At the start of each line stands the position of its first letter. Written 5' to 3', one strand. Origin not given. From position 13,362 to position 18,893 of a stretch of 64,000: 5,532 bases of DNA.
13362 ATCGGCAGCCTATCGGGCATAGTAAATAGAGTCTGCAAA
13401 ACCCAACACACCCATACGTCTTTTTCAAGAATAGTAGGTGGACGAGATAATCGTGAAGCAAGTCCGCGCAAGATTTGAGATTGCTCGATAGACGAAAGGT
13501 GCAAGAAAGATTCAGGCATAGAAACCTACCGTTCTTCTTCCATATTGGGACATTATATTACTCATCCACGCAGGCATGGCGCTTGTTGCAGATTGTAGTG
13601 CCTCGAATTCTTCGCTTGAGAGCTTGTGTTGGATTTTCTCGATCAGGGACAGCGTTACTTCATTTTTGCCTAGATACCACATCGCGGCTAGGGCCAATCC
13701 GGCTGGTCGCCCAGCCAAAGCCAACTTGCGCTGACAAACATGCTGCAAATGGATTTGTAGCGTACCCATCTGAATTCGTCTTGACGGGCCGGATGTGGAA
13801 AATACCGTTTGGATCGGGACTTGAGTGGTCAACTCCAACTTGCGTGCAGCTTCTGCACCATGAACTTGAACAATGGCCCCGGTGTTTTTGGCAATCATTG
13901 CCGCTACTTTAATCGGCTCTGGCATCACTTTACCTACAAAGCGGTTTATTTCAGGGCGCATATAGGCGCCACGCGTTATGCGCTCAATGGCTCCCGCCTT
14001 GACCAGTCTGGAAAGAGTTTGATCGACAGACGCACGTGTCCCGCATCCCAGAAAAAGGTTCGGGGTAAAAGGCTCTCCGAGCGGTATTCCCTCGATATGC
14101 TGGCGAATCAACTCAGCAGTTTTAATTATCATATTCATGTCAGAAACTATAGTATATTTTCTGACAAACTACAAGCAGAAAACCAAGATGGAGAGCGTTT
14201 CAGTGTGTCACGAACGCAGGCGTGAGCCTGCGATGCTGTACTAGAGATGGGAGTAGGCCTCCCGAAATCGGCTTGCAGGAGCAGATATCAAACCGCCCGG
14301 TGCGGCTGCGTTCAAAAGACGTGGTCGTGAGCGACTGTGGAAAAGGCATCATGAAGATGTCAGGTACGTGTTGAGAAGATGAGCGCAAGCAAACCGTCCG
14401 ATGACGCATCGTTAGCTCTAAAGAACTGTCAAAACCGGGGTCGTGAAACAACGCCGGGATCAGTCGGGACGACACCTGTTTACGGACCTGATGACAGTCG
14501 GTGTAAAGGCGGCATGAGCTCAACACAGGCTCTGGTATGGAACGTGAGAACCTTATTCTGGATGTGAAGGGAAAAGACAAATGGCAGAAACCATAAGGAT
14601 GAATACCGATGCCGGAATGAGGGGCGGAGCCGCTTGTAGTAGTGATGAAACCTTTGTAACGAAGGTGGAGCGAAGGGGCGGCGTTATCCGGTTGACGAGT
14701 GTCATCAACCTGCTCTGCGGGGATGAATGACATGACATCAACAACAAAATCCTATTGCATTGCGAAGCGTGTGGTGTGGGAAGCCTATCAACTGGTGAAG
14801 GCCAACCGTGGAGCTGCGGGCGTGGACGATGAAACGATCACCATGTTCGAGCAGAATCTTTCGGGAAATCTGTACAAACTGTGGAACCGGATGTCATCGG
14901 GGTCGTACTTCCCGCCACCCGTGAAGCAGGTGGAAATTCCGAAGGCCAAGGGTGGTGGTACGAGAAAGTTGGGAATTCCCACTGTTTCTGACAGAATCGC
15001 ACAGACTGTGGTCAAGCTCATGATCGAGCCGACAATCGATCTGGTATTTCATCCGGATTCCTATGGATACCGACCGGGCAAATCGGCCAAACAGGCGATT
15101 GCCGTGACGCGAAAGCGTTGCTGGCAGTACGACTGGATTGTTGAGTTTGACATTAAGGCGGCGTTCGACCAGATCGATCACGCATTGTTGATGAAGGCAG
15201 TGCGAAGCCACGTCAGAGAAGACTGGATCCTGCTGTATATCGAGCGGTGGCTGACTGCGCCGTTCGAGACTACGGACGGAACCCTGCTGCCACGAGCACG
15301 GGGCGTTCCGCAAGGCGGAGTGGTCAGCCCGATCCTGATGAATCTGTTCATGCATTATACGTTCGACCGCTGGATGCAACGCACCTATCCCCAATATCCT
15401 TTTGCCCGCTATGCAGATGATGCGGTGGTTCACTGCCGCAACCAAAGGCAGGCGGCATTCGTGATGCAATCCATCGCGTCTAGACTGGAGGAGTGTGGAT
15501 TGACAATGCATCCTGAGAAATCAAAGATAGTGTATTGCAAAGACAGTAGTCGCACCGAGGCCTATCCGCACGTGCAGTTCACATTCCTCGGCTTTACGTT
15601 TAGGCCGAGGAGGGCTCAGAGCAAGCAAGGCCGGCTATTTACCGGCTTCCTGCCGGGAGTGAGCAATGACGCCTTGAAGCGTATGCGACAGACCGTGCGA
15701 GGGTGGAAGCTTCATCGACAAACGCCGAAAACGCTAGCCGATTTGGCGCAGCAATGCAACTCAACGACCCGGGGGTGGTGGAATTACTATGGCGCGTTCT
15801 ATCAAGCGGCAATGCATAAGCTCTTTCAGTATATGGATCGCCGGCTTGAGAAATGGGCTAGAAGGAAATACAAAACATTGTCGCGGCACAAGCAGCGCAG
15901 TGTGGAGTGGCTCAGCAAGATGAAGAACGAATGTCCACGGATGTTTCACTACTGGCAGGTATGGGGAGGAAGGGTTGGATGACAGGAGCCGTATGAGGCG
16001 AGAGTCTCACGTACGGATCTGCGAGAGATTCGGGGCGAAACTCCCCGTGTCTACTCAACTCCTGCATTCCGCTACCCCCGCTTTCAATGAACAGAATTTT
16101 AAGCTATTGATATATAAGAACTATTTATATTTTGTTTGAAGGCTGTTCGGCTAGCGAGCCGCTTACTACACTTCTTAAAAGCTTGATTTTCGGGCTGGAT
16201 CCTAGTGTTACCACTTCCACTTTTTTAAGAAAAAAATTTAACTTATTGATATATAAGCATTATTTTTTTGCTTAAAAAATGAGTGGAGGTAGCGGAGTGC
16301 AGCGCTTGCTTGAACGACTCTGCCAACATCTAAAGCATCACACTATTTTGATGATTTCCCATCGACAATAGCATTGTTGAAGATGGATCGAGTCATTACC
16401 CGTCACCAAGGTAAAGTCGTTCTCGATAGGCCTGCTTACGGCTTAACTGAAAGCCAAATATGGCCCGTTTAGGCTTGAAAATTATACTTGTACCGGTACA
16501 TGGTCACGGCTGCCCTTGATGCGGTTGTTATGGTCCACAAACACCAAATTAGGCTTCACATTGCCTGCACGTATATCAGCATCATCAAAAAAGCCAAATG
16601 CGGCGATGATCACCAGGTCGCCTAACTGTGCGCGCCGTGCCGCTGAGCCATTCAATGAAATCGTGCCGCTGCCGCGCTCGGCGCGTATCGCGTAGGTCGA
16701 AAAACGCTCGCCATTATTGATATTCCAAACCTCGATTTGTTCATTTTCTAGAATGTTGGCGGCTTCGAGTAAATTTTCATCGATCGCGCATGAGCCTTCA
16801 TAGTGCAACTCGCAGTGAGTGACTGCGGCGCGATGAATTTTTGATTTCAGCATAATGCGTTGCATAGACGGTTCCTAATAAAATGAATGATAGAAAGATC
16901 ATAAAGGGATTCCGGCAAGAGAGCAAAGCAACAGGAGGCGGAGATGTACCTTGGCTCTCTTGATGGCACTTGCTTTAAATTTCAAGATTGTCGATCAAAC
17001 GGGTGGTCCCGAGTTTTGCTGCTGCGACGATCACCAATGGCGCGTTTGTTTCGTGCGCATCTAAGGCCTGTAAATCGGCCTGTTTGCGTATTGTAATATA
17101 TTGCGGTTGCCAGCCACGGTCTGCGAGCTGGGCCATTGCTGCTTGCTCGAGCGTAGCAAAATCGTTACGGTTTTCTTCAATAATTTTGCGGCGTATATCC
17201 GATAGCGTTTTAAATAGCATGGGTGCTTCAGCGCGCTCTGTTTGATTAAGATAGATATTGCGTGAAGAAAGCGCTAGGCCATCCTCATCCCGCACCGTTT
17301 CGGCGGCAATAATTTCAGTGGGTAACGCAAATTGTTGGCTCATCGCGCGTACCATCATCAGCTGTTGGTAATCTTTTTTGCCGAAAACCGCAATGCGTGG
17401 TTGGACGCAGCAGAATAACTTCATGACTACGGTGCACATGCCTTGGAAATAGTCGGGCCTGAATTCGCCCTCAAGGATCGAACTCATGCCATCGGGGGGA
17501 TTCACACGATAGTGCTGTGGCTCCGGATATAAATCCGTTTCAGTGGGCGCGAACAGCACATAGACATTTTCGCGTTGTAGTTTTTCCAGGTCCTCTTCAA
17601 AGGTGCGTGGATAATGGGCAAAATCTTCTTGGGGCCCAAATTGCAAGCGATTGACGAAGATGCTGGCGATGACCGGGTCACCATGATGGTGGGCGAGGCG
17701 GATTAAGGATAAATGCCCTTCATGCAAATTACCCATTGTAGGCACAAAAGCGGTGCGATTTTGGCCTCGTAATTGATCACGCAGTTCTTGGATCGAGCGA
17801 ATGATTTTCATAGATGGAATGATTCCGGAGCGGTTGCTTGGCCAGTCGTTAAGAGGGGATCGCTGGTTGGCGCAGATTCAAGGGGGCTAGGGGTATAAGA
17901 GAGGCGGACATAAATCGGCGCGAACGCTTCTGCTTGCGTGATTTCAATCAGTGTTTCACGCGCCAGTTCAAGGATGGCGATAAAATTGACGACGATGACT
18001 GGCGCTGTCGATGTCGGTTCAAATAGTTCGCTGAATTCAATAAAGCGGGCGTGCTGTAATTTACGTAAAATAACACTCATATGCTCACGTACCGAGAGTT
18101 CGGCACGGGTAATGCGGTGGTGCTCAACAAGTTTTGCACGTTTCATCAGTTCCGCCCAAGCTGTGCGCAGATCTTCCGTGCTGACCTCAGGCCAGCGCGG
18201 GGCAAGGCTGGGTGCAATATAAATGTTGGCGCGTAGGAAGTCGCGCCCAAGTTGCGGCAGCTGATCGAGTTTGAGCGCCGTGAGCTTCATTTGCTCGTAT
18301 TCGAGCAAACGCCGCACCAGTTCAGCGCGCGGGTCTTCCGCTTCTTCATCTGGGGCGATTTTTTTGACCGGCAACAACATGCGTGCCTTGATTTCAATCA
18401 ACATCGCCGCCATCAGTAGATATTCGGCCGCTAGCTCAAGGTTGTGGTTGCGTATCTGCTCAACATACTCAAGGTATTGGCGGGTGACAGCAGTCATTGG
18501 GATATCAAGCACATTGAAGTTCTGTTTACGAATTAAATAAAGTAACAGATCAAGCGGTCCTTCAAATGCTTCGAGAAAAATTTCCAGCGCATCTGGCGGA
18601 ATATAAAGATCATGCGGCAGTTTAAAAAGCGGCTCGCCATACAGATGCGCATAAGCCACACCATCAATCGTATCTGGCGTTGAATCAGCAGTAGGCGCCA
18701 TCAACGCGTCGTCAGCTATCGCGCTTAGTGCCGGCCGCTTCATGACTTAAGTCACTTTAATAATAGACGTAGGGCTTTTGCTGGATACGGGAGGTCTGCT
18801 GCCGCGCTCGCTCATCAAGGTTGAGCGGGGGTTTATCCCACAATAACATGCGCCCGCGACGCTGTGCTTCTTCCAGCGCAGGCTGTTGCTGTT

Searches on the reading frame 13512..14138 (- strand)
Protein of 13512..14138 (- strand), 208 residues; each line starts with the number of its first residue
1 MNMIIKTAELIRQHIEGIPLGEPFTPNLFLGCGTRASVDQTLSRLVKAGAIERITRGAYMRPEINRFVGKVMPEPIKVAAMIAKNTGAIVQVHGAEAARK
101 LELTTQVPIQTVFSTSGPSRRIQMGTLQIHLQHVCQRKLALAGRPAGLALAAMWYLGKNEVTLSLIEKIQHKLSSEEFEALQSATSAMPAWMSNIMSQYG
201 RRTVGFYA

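Call 8: search_protein_families(library=pfam, proteins=[window:13512-14138:-])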
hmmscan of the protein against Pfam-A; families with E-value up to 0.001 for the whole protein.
window:13512-14138:- (208 aa): 2 families
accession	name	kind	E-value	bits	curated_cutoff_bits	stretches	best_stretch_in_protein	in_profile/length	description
PF19570.5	DUF6088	-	3.1e-27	95.8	25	1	12-179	3-170/172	Family of unknown function (DUF6088)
PF13338.12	AbiEi_4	-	3.6e-06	27.4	25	1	31-62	23-49/49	Transcriptional regulator, AbiEi antitoxin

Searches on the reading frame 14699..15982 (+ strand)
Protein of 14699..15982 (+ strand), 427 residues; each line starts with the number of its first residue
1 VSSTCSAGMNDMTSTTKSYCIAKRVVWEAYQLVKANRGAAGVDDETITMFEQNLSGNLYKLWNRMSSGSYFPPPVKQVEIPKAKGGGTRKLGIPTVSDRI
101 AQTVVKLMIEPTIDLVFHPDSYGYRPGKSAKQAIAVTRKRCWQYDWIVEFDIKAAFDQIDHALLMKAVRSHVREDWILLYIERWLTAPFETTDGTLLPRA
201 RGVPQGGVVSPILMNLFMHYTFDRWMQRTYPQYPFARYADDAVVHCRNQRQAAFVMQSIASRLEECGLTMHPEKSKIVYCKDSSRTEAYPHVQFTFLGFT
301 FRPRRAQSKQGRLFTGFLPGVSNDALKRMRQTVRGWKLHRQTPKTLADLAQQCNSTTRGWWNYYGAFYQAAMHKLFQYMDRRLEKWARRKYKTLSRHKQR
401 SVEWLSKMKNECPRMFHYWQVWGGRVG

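Call 8: search_protein_families(library=pfam, proteins=[window:14699-15982:+])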
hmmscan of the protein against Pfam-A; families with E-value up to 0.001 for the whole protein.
window:14699-15982:+ (427 aa): 3 families
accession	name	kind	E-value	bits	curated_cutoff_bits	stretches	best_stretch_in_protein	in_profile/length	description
PF00078.32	RVT_1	-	1.7e-41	142.7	29.6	1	80-301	1-205/205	Reverse transcriptase (RNA-dependent DNA polymerase)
PF08388.16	GIIM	-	1.5e-15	57.3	23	1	326-400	1-76/80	Group II intron, maturase-specific domain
PF00680.25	RdRP_1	-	9.9e-08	31.6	23.9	1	170-307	260-400/450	Viral RNA-dependent RNA polymerase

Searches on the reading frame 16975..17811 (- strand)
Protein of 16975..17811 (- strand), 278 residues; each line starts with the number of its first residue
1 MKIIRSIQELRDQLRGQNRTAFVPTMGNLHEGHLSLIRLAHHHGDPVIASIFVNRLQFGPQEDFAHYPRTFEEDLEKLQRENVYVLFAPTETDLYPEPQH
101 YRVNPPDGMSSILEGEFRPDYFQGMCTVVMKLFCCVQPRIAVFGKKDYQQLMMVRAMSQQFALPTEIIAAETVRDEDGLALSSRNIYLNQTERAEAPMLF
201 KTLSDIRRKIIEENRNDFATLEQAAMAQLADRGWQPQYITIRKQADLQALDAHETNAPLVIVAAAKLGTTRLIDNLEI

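Call 22: search_protein_families(library=pfam, proteins=[window:16975-17811:-])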
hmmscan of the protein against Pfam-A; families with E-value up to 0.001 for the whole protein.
window:16975-17811:- (278 aa): 1 family
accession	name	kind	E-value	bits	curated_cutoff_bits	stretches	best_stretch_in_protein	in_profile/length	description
PF02569.21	Pantoate_ligase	-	3.3e-93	312.2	20.7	1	2-276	1-267/268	Pantoate-beta-alanine ligase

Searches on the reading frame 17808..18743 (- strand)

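Call 22: search_protein_families(library=pfam, proteins=[window:17808-18743:-])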
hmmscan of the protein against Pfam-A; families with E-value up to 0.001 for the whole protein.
window:17808-18743:- (311 aa): 1 family
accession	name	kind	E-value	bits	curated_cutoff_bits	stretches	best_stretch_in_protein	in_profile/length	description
PF02616.19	SMC_ScpA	-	2.4e-33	116.5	24.6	1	70-281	1-231/232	Segregation and condensation protein ScpA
